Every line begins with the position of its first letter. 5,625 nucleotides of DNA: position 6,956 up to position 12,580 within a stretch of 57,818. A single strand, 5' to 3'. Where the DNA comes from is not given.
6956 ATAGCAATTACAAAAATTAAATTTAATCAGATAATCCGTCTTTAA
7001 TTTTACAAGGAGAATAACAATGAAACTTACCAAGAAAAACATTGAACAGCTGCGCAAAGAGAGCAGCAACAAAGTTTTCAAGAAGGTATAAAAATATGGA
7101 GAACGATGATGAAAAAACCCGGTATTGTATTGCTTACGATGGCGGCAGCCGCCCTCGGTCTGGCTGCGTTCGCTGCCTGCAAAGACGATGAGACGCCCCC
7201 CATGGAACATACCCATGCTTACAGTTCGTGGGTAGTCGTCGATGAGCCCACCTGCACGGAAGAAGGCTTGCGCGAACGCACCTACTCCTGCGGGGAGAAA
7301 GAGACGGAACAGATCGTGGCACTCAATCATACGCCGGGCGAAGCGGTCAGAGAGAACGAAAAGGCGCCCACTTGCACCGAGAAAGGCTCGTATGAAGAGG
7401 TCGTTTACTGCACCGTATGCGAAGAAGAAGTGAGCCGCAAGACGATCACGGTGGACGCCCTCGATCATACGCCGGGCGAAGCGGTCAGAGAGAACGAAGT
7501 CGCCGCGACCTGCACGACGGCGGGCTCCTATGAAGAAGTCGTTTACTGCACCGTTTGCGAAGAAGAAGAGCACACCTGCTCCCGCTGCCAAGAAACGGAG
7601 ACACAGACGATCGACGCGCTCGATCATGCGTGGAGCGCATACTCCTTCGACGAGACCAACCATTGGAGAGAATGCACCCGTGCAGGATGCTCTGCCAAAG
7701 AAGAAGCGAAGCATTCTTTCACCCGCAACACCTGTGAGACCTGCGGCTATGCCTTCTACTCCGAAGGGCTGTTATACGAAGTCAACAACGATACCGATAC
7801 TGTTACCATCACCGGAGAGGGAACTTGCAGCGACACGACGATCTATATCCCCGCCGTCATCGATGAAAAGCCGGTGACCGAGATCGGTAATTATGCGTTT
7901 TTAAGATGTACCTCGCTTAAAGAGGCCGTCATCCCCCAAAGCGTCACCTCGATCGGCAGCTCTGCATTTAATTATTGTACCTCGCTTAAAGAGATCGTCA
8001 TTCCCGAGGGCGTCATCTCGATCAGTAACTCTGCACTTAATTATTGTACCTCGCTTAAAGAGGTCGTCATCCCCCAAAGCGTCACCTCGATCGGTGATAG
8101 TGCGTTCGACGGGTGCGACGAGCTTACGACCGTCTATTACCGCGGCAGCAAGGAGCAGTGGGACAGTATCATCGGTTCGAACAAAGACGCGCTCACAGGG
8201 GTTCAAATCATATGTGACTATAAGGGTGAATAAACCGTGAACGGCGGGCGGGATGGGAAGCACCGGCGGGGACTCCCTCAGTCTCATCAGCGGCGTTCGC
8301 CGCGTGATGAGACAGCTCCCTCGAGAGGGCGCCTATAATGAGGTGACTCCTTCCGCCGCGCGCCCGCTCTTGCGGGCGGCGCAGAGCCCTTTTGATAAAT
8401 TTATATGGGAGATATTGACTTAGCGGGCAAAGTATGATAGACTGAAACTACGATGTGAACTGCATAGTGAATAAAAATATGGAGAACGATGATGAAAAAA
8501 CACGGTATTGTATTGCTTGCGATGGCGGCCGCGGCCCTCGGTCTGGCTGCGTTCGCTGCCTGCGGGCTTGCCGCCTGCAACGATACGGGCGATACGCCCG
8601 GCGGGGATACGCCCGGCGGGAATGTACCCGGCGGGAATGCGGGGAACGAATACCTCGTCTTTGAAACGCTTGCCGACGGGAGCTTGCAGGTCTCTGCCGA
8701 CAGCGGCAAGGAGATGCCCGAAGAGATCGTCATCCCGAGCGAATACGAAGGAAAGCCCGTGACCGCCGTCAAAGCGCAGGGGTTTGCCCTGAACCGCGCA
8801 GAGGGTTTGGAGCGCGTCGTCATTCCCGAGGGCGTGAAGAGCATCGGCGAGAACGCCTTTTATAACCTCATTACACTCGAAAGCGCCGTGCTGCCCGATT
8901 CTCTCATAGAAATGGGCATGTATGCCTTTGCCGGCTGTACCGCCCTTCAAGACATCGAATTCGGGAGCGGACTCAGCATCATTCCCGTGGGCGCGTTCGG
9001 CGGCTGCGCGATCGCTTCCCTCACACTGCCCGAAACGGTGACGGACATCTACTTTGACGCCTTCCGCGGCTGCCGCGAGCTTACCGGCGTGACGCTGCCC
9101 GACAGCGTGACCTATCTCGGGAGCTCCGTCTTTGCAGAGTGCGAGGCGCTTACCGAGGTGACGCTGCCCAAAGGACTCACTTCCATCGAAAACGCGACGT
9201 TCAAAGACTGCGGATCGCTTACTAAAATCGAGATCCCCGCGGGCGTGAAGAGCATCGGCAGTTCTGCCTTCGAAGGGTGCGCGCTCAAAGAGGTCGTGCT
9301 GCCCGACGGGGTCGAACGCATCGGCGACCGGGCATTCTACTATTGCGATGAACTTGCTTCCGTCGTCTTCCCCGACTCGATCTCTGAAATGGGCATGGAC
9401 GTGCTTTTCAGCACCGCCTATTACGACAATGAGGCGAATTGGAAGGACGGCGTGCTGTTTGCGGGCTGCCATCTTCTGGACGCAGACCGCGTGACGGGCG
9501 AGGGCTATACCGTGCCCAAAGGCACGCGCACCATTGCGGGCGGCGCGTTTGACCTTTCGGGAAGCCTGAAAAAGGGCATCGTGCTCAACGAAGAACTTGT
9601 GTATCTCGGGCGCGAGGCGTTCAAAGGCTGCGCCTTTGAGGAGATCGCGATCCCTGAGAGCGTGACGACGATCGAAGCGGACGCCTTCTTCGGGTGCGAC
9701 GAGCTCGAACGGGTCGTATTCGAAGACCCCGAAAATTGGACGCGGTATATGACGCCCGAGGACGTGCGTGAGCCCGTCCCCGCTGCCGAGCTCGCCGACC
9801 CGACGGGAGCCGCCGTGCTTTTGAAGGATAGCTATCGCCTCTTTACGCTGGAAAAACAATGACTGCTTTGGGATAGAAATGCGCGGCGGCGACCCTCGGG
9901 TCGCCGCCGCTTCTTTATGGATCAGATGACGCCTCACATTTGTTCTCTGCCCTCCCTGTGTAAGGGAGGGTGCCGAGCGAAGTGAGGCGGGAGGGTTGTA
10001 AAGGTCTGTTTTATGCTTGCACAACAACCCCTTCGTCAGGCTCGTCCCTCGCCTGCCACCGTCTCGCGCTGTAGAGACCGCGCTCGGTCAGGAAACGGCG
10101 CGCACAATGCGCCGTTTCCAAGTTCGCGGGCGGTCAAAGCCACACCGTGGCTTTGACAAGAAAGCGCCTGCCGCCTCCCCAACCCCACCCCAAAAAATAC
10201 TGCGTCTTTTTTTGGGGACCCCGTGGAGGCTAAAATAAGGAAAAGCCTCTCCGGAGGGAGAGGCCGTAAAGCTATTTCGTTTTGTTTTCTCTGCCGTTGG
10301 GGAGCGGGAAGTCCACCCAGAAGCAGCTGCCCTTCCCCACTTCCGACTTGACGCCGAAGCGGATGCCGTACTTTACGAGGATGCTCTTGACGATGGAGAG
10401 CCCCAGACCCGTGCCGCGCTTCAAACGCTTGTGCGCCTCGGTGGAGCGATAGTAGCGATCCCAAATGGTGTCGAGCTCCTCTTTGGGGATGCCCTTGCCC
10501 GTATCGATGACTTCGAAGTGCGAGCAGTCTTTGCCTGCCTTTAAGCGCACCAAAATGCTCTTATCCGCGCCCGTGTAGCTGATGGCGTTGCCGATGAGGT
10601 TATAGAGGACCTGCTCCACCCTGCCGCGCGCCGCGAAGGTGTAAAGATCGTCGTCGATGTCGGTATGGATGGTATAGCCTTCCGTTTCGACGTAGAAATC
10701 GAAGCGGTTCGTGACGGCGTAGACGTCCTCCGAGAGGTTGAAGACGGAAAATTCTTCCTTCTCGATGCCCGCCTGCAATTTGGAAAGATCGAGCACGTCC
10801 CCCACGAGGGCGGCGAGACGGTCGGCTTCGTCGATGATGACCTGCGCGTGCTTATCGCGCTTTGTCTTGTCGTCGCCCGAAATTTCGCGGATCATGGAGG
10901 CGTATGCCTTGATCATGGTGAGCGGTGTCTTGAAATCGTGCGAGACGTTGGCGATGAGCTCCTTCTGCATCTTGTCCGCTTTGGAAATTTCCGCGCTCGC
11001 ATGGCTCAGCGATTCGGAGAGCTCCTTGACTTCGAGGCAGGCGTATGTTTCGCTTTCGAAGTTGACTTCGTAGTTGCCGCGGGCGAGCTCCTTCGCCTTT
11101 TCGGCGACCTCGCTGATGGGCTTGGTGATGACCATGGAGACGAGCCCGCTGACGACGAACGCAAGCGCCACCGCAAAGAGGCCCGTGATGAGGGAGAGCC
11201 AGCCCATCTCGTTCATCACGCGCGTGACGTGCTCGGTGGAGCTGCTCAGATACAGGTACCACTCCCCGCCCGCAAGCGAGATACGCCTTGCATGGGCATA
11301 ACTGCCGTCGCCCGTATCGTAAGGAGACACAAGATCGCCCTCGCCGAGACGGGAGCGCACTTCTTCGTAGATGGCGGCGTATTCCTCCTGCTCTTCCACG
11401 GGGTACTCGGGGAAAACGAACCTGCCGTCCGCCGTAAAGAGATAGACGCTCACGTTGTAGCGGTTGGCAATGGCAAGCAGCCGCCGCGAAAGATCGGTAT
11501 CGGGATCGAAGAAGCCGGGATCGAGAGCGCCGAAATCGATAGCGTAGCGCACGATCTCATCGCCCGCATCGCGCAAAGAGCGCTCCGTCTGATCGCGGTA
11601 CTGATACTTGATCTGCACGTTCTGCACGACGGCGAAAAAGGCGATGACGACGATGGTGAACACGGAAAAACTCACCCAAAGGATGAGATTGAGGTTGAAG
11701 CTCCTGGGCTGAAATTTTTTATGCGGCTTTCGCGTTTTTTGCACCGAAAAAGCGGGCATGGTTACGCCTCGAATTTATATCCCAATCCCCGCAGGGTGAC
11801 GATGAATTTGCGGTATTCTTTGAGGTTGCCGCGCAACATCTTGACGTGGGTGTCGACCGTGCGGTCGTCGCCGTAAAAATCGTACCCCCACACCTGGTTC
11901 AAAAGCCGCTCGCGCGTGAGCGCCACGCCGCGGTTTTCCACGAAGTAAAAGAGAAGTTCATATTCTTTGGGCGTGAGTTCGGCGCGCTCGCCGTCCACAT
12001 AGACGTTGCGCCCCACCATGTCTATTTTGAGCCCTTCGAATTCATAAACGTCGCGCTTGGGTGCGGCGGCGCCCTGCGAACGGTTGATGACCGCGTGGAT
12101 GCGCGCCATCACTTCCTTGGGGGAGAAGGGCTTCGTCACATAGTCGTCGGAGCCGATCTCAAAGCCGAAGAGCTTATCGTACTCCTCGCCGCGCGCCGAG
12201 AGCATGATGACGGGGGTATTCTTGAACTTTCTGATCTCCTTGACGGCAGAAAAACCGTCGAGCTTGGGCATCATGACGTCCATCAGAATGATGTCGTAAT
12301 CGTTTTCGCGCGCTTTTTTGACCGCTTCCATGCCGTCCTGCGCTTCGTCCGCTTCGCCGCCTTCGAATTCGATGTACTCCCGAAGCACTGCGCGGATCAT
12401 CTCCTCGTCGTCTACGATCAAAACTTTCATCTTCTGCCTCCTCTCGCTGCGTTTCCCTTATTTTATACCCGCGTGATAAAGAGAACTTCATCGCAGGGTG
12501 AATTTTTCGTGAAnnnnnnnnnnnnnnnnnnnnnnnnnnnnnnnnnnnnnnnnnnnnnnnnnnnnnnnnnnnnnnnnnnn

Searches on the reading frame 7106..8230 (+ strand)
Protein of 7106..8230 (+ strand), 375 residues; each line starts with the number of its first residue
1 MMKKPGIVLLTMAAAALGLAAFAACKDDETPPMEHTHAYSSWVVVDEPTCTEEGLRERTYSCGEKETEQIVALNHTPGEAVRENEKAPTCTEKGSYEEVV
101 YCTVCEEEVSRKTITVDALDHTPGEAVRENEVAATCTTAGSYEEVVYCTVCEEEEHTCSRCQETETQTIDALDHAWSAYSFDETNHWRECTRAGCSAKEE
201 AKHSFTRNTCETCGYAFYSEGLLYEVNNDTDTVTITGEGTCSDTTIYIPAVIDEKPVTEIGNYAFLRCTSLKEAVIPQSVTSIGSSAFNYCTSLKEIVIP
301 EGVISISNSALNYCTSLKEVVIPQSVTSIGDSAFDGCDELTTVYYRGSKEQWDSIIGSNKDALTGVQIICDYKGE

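Call 48: search_protein_families(library=pfam, proteins=[window:7106-8230:+], max_evalue=0.00001)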
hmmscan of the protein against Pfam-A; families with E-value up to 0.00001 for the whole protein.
window:7106-8230:+ (375 aa): 1 family
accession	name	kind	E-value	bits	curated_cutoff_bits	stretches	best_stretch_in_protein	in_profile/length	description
PF13306.12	LRR_5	-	8.6e-27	94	27.7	1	255-351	20-114/127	BspA type Leucine rich repeat region (6 copies)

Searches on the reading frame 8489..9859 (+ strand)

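Call 48: search_protein_families(library=pfam, proteins=[window:8489-9859:+], max_evalue=0.00001)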
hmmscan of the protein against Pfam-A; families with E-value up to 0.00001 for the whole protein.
window:8489-9859:+ (457 aa): 1 family
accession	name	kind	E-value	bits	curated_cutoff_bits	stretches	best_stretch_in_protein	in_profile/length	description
PF13306.12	LRR_5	-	5e-65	217.6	27.7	3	185-305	1-119/127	BspA type Leucine rich repeat region (6 copies)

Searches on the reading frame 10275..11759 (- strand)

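Call 48: search_protein_families(library=pfam, proteins=[window:10275-11759:-], max_evalue=0.00001)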
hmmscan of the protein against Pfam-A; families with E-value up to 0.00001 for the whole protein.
window:10275-11759:- (495 aa): 2 families
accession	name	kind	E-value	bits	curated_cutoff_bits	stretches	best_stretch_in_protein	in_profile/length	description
PF02518.31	HATPase_c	-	9.5e-25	87.6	26.4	1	380-487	5-110/111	Histidine kinase-, DNA gyrase B-, and HSP90-like ATPase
PF00512.31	HisKA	-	6e-17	61.9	26.9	1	265-331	2-66/66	His Kinase A (phospho-acceptor) domain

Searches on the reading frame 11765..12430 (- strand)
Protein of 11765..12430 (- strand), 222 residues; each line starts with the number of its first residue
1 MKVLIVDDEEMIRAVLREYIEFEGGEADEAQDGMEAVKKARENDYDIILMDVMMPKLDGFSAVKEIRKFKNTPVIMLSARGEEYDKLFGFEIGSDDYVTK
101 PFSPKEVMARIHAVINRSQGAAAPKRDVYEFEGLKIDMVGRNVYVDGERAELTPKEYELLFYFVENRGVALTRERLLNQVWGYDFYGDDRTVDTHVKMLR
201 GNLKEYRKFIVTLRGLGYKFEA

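Call 48: search_protein_families(library=pfam, proteins=[window:11765-12430:-], max_evalue=0.00001)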
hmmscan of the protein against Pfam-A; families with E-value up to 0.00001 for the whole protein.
window:11765-12430:- (222 aa): 2 families
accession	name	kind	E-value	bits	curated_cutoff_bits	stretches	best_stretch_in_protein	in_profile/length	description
PF00072.30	Response_reg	-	2.2e-30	105.5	30.2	1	3-111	1-110/111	Response regulator receiver domain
PF00486.34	Trans_reg_C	-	2.1e-24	85.8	26.2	1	147-220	1-77/77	Transcriptional regulatory protein, C terminal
